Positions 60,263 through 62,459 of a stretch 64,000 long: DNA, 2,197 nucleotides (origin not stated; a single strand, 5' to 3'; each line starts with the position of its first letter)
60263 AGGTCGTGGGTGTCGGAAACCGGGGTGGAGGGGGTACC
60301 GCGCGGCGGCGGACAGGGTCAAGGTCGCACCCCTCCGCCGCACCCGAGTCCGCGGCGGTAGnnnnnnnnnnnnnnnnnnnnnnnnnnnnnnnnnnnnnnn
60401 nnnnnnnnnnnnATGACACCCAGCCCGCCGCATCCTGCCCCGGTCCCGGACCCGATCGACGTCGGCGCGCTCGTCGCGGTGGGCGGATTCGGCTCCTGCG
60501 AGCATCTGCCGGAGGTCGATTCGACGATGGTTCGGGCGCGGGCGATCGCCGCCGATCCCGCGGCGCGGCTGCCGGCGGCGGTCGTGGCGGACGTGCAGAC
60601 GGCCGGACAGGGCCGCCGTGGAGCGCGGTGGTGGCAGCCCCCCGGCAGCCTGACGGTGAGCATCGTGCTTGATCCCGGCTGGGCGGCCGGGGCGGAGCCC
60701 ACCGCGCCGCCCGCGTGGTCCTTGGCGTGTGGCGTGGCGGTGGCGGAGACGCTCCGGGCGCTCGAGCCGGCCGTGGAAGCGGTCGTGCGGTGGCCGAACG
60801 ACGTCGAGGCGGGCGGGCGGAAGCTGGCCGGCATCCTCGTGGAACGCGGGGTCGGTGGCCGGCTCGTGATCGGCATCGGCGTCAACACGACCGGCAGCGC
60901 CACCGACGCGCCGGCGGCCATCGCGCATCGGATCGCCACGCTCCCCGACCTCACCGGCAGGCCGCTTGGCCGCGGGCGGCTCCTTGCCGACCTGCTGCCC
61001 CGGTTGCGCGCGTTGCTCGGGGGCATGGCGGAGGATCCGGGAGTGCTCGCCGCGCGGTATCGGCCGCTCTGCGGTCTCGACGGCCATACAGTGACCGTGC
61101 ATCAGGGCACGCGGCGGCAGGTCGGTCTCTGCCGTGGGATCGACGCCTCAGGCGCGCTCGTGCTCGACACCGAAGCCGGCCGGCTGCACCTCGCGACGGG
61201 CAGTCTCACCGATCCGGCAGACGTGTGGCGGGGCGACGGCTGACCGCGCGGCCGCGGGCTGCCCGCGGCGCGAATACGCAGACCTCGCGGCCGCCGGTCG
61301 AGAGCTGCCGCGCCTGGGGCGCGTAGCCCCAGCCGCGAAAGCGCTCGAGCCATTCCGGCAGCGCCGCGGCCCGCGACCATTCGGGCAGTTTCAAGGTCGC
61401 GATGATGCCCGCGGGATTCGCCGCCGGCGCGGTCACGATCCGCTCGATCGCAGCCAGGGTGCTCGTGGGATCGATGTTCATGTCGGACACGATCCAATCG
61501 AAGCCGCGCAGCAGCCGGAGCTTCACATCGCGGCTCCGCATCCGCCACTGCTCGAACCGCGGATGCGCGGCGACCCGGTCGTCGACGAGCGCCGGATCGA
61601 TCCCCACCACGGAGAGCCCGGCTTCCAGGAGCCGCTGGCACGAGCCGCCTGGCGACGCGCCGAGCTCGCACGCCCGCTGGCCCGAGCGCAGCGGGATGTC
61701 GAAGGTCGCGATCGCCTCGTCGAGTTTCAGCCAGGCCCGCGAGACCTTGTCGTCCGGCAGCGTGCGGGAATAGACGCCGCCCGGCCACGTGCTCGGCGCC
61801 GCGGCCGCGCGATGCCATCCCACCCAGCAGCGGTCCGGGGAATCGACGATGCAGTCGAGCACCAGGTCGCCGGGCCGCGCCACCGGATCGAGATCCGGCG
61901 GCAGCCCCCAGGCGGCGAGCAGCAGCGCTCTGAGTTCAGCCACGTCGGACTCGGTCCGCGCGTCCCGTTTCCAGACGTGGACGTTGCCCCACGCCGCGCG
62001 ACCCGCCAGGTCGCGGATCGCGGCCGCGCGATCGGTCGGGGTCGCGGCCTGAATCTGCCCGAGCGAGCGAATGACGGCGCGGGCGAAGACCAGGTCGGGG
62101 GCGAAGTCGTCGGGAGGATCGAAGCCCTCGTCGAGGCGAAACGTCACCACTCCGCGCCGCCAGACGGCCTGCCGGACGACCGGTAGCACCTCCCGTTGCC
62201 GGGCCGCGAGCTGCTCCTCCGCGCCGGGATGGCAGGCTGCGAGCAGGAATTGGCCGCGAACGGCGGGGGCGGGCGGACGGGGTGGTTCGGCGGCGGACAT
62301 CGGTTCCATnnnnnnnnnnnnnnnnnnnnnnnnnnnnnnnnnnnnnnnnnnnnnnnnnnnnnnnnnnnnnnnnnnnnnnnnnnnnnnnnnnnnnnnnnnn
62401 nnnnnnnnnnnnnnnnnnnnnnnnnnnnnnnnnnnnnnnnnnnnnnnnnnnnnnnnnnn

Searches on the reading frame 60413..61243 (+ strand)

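Call 9: search_protein_families(library=pfam, proteins=[window:60413-61243:+])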
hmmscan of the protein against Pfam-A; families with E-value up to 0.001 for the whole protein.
window:60413-61243:+ (276 aa): 2 families
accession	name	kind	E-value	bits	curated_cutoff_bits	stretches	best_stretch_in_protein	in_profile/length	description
PF03099.24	BPL_LplA_LipB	-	1.1e-15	58.2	21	1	55-154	25-129/133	Biotin/lipoate A/B protein ligase family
PF02237.23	BPL_C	-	0.00038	20.8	21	1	226-263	5-43/48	Biotin protein ligase C terminal domain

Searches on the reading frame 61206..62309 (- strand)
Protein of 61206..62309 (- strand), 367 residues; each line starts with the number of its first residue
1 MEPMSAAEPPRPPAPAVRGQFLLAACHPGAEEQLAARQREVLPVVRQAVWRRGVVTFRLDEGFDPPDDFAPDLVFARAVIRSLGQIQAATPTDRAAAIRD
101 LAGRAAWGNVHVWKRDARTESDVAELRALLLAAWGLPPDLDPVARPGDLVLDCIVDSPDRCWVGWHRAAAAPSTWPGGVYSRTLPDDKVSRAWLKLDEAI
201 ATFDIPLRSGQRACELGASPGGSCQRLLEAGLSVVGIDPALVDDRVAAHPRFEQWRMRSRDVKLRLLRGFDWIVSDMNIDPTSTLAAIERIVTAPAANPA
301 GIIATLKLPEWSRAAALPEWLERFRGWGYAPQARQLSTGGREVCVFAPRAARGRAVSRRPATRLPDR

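Call 8: find_homologous_proteins(query=window:61206-62309:-)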
Query window:61206-62309:- (367 aa): 512 proteins with E <= 0.001 among 8000 candidates; the best 120 are listed.
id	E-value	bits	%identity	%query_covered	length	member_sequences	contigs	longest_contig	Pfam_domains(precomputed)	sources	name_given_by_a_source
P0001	1.1e-241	819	100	100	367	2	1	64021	PF01728.26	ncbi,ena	-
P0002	2.6e-164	565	74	95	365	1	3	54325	PF01728.26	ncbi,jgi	jgi:23S rRNA (cytidine2498-2'-O)-methyltransferase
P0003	3.5e-154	531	68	95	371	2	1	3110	PF01728.26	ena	-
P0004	5.3e-154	531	71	93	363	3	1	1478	PF01728.26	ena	-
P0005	1.1e-153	530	70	90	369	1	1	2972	PF01728.26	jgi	jgi:23S rRNA (cytidine2498-2'-O)-methyltransferase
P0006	3.3e-152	525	68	98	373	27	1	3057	PF01728.26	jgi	jgi:23S rRNA (cytidine2498-2'-O)-methyltransferase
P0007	6.5e-152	524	70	97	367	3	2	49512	PF01728.26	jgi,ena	jgi:23S rRNA (cytidine2498-2'-O)-methyltransferase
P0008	2.0e-151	522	69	100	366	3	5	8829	PF01728.26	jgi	-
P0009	9.4e-151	520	68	95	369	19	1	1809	PF01728.26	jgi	jgi:23S rRNA (cytidine2498-2'-O)-methyltransferase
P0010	1.4e-149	516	72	87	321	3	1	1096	PF01728.26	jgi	-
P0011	9.7e-149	513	68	97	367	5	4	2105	PF01728.26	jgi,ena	jgi:23S rRNA (cytidine2498-2'-O)-methyltransferase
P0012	1.0e-148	513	68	95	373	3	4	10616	PF01728.26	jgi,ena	jgi:23S rRNA (cytidine2498-2'-O)-methyltransferase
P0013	3.2e-148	512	68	95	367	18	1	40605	PF01728.26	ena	-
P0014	8.8e-148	510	68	90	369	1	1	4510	PF01728.26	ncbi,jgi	jgi:23S rRNA (cytidine2498-2'-O)-methyltransferase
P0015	1.1e-147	510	69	90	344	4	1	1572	PF01728.26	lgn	-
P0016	1.1e-147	510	67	95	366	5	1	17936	PF01728.26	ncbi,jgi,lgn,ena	jgi:23S rRNA (cytidine2498-2'-O)-methyltransferase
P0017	2.1e-147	509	67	99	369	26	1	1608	PF01728.26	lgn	-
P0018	3.0e-147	509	68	90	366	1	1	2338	PF01728.26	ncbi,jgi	jgi:23S rRNA (cytidine2498-2'-O)-methyltransferase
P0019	3.6e-147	508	69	92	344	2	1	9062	PF01728.26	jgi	-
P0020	5.8e-147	508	68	96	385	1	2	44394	PF01728.26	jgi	-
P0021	6.3e-147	508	67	94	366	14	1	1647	PF01728.26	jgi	-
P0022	1.3e-146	506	68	94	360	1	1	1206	PF01728.26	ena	-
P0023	1.6e-146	506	66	94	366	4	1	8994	PF01728.26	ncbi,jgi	jgi:23S rRNA (cytidine2498-2'-O)-methyltransferase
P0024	1.7e-146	506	65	97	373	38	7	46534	PF01728.26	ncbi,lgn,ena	-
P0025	2.7e-146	505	65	100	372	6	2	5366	PF01728.26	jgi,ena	-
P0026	3.3e-146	505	68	95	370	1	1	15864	PF01728.26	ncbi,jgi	jgi:23S rRNA (cytidine2498-2'-O)-methyltransferase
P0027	1.2e-145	503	66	94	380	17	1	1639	PF01728.26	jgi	jgi:23S rRNA (cytidine2498-2'-O)-methyltransferase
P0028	1.3e-145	503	66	95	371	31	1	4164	PF01728.26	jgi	-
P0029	2.3e-145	502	66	93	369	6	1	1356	PF01728.26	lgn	-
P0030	2.8e-145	502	68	95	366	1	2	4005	PF01728.26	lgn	-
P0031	5.3e-145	501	67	93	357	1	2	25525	PF01728.26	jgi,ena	-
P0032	9.8e-145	500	68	91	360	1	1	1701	PF01728.26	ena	-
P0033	1.2e-144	500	66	92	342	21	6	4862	PF01728.26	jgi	jgi:23S rRNA (cytidine2498-2'-O)-methyltransferase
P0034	2.0e-144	499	68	92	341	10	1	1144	PF01728.26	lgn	-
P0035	5.9e-144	498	65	93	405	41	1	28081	PF01728.26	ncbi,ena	-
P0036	6.5e-144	498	66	93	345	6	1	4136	PF01728.26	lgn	-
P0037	1.1e-143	497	64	96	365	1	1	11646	PF01728.26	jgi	jgi:23S rRNA (cytidine2498-2'-O)-methyltransferase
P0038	1.1e-143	497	66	93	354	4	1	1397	PF01728.26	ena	-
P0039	1.3e-143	497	63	95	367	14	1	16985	PF01728.26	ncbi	-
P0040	2.1e-143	496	68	94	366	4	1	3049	PF01728.26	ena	-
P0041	2.3e-143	496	64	94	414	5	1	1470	PF01728.26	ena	-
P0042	4.9e-143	495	68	93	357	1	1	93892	PF01728.26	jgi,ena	-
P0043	5.4e-143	495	66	96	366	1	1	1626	PF01728.26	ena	-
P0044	5.6e-143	495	65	96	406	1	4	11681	PF01728.26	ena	-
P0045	7.2e-143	494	67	93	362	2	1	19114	PF01728.26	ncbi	-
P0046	1.1e-142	494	64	97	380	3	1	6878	PF01728.26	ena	-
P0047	1.2e-142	493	68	92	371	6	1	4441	PF01728.26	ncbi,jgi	jgi:23S rRNA (cytidine2498-2'-O)-methyltransferase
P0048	1.9e-142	493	65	93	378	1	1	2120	PF01728.26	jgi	-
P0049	1.9e-142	493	68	91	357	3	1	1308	PF01728.26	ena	-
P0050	2.7e-142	492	66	94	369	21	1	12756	PF01728.26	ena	-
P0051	3.1e-142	492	66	92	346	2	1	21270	PF01728.26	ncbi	ncbi:MAG: SAM-dependent methyltransferase [Planctomycetia bacterium]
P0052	4.7e-142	491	67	93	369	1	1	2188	PF01728.26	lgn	-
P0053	5.0e-142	491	65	93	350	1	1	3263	PF01728.26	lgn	-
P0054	6.9e-142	491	65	95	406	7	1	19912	PF01728.26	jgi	jgi:23S rRNA (cytidine2498-2'-O)-methyltransferase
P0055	1.0e-141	490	62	96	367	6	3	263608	PF01728.26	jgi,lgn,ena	-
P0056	2.3e-141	489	63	95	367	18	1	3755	PF01728.26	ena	-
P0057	3.7e-141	489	68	93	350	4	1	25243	PF01728.26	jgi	jgi:23S rRNA (cytidine2498-2'-O)-methyltransferase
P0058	3.9e-141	488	66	92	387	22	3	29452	PF01728.26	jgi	jgi:23S rRNA (cytidine2498-2'-O)-methyltransferase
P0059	4.7e-141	488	64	94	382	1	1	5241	PF01728.26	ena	-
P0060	6.8e-141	488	65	92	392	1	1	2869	PF01728.26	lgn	-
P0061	6.9e-141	488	67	91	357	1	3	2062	PF01728.26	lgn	-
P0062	7.5e-141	488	66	92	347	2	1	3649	PF01728.26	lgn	-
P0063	8.0e-141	487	65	91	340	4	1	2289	PF01728.26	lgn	-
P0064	8.4e-141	487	65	92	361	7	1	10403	PF01728.26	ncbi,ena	ncbi:MAG: SAM-dependent methyltransferase [Planctomycetota bacterium]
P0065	9.3e-141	487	65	96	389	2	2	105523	PF01728.26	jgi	jgi:23S rRNA (cytidine2498-2'-O)-methyltransferase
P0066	1.1e-140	487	65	92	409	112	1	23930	PF01728.26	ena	-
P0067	1.1e-140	487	64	92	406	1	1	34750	PF01728.26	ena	-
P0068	1.2e-140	487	66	94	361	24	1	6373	PF01728.26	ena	-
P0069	1.3e-140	487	66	93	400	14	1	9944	PF01728.26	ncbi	-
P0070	1.5e-140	487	68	92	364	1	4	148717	PF01728.26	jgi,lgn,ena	-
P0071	1.5e-140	487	65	92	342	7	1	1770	PF01728.26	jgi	-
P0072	1.9e-140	486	67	91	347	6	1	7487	PF01728.26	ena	-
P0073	2.0e-140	486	61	96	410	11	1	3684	PF01728.26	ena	-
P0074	2.1e-140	486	63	94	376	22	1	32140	PF01728.26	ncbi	-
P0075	2.2e-140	486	68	95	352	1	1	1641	PF01728.26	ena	-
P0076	3.5e-140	485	65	94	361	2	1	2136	PF01728.26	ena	-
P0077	4.0e-140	485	66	94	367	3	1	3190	PF01728.26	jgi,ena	-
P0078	5.3e-140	485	65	93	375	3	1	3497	PF01728.26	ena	-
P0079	5.8e-140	485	65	93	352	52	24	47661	PF01728.26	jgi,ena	jgi:23S rRNA (cytidine2498-2'-O)-methyltransferase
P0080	6.7e-140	484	66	91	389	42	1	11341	PF01728.26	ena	-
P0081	7.0e-140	484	65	92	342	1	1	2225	PF01728.26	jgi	jgi:23S rRNA (cytidine2498-2'-O)-methyltransferase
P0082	1.0e-139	484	69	90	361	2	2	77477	PF01728.26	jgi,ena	jgi:23S rRNA (cytidine2498-2'-O)-methyltransferase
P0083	1.1e-139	484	63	95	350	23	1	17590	PF01728.26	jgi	jgi:23S rRNA (cytidine2498-2'-O)-methyltransferase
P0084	1.8e-139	483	66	93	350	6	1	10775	PF01728.26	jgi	jgi:23S rRNA (cytidine2498-2'-O)-methyltransferase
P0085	1.8e-139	483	64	92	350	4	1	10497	PF01728.26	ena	-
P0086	2.3e-139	483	63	95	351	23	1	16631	PF01728.26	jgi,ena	jgi:23S rRNA (cytidine2498-2'-O)-methyltransferase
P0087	2.3e-139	483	67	94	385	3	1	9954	PF01728.26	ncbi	-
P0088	2.4e-139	483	63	96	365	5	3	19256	PF01728.26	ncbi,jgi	jgi:23S rRNA (cytidine2498-2'-O)-methyltransferase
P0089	2.5e-139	483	65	93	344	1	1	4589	PF01728.26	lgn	-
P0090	2.5e-139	482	66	92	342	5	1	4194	PF01728.26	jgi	jgi:23S rRNA (cytidine2498-2'-O)-methyltransferase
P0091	2.6e-139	482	65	98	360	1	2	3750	PF01728.26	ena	-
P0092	2.7e-139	482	65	94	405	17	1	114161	PF01728.26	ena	-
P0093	5.1e-139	482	64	92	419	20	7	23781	PF01728.26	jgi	-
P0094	5.5e-139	481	64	95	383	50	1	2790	PF01728.26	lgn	-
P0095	6.8e-139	481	64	97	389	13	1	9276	PF01728.26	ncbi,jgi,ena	jgi:23S rRNA (cytidine2498-2'-O)-methyltransferase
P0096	6.9e-139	481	65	93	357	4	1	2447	PF01728.26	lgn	-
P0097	7.3e-139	481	66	92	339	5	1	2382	PF01728.26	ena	-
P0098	7.5e-139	481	65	92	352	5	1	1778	PF01728.26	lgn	-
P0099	7.5e-139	481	69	87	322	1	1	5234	PF01728.26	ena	-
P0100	9.4e-139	481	62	96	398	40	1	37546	PF01728.26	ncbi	-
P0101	9.6e-139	481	60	97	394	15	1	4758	PF01728.26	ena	-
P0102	1.1e-138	480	64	93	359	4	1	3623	PF01728.26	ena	-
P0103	1.3e-138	480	67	95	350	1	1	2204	PF01728.26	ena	-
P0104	1.6e-138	480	65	95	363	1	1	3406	PF01728.26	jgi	-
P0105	3.9e-138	479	68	92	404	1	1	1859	PF01728.26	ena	-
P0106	4.6e-138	478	62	92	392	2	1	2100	PF01728.26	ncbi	-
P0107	7.4e-138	478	62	96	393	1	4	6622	PF01728.26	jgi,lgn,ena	-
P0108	8.3e-138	478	65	96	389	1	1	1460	PF01728.26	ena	-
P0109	1.1e-137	477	67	93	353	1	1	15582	PF01728.26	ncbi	ncbi:MAG: SAM-dependent methyltransferase [Planctomycetaceae bacterium]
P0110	1.4e-137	477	67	90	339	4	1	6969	PF01728.26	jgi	jgi:23S rRNA (cytidine2498-2'-O)-methyltransferase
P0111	1.7e-137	477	64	92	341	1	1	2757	PF01728.26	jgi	jgi:23S rRNA (cytidine2498-2'-O)-methyltransferase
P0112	2.1e-137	476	64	92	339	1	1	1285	PF01728.26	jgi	jgi:23S rRNA (cytidine2498-2'-O)-methyltransferase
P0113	3.0e-137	476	65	89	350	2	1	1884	PF01728.26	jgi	-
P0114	4.3e-137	475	62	95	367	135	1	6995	PF01728.26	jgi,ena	jgi:23S rRNA (cytidine2498-2'-O)-methyltransferase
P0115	4.6e-137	475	64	95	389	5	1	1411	PF01728.26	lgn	-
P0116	5.3e-137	475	61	96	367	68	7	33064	PF01728.26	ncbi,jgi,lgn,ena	ncbi:MAG: SAM-dependent methyltransferase [Planctomycetota bacterium]|jgi:23S rRNA (cytidine2498-2'-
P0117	6.0e-137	475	65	96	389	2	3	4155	PF01728.26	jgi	jgi:23S rRNA (cytidine2498-2'-O)-methyltransferase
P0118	6.2e-137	475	63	98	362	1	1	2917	PF01728.26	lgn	-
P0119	8.7e-137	474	64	91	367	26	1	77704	PF01728.26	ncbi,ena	-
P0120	1.1e-136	474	61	95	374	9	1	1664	PF01728.26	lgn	-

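Call 9: search_protein_families(library=pfam, proteins=[window:61206-62309:-])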
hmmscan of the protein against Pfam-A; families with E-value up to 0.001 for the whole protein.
window:61206-62309:- (367 aa): 1 family
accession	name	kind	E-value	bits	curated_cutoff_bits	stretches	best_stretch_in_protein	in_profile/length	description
PF01728.25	FtsJ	-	8.3e-11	42.6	24.1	1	189-290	2-111/181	FtsJ-like methyltransferase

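Call 11: find_related_loci(query=A1, collection=genome_contigs, flank=4000)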
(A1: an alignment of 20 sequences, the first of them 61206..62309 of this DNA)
Query A1 (367 aa) in genome_contigs; peptide patterns used: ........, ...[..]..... (x = any residue, [..] = any of these).
306 stretches matched a pattern; 236 encode a relative of the query (tblastn E <= 1e-3); the best 80 are kept; 80 distinct loci.
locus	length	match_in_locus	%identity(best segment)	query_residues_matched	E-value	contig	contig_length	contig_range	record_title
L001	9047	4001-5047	67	5-352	5e-147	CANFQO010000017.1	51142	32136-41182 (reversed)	MAG: Planctomycetaceae bacterium isolate Jr-14may18-66 genome assembly, contig: Jr-14may18-C1073, whole genome shotgun s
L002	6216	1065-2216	60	8-367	3e-145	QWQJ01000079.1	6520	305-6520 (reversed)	MAG: Planctomycetota bacterium isolate ZH-3NOV15-plancto5 ZH-3NOV15-C25231, whole genome shotgun sequence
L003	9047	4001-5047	66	12-362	3e-145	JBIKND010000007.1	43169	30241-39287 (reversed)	MAG: Pirellulales bacterium isolate ME2014-09-21_3300035681_group5_bin192 Rohwer_bin1714_scaffold_331_c1, whole genome s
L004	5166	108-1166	69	2-353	2e-145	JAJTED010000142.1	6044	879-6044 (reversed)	MAG: Planctomycetaceae bacterium isolate 49628_E33.1 Sample_49628_scaffold_12124, whole genome shotgun sequence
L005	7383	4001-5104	66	1-367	7e-144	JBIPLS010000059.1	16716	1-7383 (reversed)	MAG: Pirellulales bacterium isolate ME2013-08-30_3300042905_group4_bin3 Rohwer_bin1712_scaffold_1251_c2, whole genome sh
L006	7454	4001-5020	65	12-352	3e-143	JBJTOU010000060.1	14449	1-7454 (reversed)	MAG: Planctomycetia bacterium isolate samp_4449_semibin_290 samp_4449_616903, whole genome shotgun sequence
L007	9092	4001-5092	62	13-363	5e-143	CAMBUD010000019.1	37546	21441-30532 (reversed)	MAG: Planctomicrobium piriforme isolate MoH-02may19-16 genome assembly, contig: MoH-02may19-C1318, whole genome shotgun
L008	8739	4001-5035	68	21-367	1e-142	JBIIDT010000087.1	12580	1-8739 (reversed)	MAG: Pirellulales bacterium isolate ME2000-08-17pf_3300042335_group1_bin31 Rohwer_bin1686_scaffold_186_c2, whole genome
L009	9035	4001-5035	66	9-352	2e-142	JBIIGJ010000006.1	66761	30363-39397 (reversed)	MAG: Pirellulales bacterium isolate ME2001-07-16D8pf_3300042503_group1_bin11 Rohwer_bin1731_scaffold_109_c1, whole genom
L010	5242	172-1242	63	13-363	1e-141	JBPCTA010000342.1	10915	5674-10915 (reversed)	MAG: Pirellulales bacterium S1Ck117_625087_flag_1_multi_4.0000_len_10915, whole genome shotgun sequence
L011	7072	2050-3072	66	13-352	8e-141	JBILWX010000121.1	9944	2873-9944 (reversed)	MAG: Pirellulales bacterium isolate ME2018-09-29_3300049629_group8_bin164 Rohwer_bin1746_scaffold_5038_c1, whole genome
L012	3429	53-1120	68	10-367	3e-146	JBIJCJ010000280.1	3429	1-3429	MAG: Pirellulales bacterium isolate ME2006-08-18D11_3300042945_group2_bin248 Rohwer_bin1692_scaffold_57773_c1, whole gen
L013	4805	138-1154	65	13-350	1e-142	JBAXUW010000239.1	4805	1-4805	MAG: Planctomycetota bacterium isolate ELA671 MAG671_239, whole genome shotgun sequence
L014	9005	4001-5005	66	15-349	5e-140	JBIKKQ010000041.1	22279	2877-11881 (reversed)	MAG: Pirellulales bacterium isolate ME2014-08-05_3300044627_group5_bin114 Rohwer_bin1713_scaffold_1631_c1, whole genome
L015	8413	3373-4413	65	8-352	3e-140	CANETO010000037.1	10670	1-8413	MAG: Planctomycetaceae bacterium isolate CE-Jul18-89 genome assembly, contig: CE-Jul18-C6084, whole genome shotgun seque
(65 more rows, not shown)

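Call 16: search_protein_families(library=ncbifam, proteins=[window:61206-62309:-], max_evalue=10)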
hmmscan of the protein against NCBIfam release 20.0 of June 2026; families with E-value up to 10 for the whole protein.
window:61206-62309:- (367 aa): 5 families
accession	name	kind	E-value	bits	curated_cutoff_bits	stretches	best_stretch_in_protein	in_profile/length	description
NF008734.0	PRK11760.1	equivalog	1.5e-19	70.6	176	1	24-325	6-323/359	23S rRNA (cytidine(2498)-2'-O)-methyltransferase RlmM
TIGR00438.1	rrmJ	equivalog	0.00095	18.7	300.15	1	189-243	13-69/188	23S rRNA (uridine(2552)-2'-O)-methyltransferase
NF049952.1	23rRNACMtaseTlyA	equivalog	0.0038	16.7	250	1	189-238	58-107/236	23S rRNA (cytidine-2'-O)-methyltransferase TlyA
NF008390.0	PRK11188.1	equivalog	0.017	14.7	269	1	189-227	32-69/209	23S rRNA (uridine(2552)-2'-O)-methyltransferase RlmE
TIGR00478.1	tly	subfamily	0.023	14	185.8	1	189-238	56-105/228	TlyA family rRNA (cytidine-2'-O)-methyltransferase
